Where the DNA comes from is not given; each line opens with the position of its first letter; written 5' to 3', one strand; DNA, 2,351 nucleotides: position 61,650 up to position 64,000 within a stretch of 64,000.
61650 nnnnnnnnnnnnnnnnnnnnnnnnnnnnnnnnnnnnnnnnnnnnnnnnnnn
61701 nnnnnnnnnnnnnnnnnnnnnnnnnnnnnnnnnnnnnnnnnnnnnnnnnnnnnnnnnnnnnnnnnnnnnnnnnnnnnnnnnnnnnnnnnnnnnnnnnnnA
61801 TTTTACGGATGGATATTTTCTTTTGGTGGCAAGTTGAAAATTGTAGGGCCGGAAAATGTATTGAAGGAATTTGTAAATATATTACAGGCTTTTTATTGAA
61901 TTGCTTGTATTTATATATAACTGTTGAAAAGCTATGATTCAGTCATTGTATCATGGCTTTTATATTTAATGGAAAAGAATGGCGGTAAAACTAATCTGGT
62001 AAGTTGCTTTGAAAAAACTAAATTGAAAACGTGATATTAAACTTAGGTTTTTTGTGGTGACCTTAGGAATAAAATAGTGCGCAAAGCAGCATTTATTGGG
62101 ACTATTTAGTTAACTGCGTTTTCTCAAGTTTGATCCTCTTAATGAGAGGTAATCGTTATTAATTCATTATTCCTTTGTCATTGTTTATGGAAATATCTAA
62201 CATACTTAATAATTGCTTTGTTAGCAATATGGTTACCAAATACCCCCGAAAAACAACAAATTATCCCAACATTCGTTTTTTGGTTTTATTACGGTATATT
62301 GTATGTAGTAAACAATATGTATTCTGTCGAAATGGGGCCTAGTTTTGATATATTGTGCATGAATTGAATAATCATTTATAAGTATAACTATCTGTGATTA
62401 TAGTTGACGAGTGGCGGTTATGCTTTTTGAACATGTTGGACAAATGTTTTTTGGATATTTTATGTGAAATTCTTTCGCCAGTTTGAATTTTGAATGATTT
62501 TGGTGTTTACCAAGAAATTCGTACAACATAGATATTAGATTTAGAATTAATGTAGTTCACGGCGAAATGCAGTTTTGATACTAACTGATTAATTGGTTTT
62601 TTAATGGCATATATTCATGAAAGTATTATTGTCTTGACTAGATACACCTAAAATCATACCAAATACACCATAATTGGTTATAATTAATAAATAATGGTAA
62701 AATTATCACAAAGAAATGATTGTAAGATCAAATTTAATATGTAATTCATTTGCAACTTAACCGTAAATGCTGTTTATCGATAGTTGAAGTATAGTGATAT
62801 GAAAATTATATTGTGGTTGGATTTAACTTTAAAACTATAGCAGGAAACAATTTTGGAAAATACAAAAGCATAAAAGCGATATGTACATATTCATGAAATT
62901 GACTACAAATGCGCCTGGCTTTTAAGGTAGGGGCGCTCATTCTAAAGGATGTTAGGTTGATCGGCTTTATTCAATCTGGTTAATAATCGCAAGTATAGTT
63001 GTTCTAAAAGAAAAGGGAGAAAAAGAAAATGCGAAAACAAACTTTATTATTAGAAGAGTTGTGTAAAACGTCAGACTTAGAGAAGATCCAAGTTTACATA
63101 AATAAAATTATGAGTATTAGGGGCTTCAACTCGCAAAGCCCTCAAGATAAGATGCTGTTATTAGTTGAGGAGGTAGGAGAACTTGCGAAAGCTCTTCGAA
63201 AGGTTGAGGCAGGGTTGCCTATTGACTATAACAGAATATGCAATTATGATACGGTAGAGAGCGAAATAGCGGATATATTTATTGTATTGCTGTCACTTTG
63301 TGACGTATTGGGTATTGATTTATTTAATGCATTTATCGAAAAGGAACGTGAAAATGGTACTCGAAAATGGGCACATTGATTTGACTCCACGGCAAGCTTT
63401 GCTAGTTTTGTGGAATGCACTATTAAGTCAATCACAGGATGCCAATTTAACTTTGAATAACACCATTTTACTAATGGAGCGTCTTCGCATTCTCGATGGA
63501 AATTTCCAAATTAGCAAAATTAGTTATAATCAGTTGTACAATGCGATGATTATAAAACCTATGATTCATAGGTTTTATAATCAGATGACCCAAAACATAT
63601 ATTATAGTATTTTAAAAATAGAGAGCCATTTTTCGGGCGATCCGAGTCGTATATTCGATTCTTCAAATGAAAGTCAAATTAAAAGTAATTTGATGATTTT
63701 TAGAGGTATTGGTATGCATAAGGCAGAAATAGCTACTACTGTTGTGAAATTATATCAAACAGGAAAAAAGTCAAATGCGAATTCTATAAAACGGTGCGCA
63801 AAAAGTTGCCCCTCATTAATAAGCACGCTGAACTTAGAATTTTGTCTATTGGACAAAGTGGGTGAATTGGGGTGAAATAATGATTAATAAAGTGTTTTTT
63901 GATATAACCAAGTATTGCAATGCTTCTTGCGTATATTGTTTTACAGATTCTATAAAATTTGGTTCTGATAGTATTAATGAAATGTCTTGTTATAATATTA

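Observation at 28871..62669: A single 21-bp-phased direct repeat marks six promoters, suggesting an agr/LytTR quorum-sensing regulon that includes both ICE-borne RHS toxins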

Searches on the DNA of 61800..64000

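Call 44: search_rna_families(source=window, start=61800, end=64000, threshold=evalue, max_evalue=1)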
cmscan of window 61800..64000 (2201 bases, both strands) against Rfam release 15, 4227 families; matches with E-value up to 1: 2.
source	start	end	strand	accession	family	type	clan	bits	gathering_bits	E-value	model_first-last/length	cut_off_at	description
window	63494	63579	+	RF02348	tracrRNA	Gene; CRISPR;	-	31.4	70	0.016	1-92/92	no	Trans-activating crRNA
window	63910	63972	+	RF02696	Teg49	Gene; sRNA;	-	23.5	186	0.76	1-196/196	no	Teg49 sRNA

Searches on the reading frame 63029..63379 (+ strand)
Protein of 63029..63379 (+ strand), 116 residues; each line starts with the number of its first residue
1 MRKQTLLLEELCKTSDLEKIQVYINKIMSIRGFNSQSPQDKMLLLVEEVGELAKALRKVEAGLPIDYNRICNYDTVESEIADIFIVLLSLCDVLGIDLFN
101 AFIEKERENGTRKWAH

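Call 7: search_protein_families(library=pfam, proteins=[window:63029-63379:+])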
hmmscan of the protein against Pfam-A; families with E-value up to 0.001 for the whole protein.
window:63029-63379:+ (116 aa): 1 family
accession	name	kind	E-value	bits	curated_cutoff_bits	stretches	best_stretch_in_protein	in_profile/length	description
PF03819.22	MazG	-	1.8e-06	28.6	22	1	36-102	1-59/74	MazG nucleotide pyrophosphohydrolase domain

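Call 64: search_protein_families(library=ncbifam, proteins=[window:63029-63379:+], max_evalue=0.01)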
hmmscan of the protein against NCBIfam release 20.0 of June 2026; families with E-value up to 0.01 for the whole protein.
window:63029-63379:+ (116 aa): 0 families

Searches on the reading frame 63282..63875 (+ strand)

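Call 7: search_protein_families(library=pfam, proteins=[window:63282-63875:+])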
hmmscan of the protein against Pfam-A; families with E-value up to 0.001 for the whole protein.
window:63282-63875:+ (197 aa): 0 families

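Call 64: search_protein_families(library=ncbifam, proteins=[window:63354-63875:+], max_evalue=0.01)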
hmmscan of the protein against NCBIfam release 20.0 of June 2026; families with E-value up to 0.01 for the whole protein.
window:63354-63875:+ (173 aa): 1 family
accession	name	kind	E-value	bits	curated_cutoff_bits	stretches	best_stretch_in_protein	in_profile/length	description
TIGR03252.1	TIGR03252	hypoth_equivalog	8.3e-06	25.5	136.5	1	12-130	15-134/189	HhH-GPD-type base excision DNA repair protein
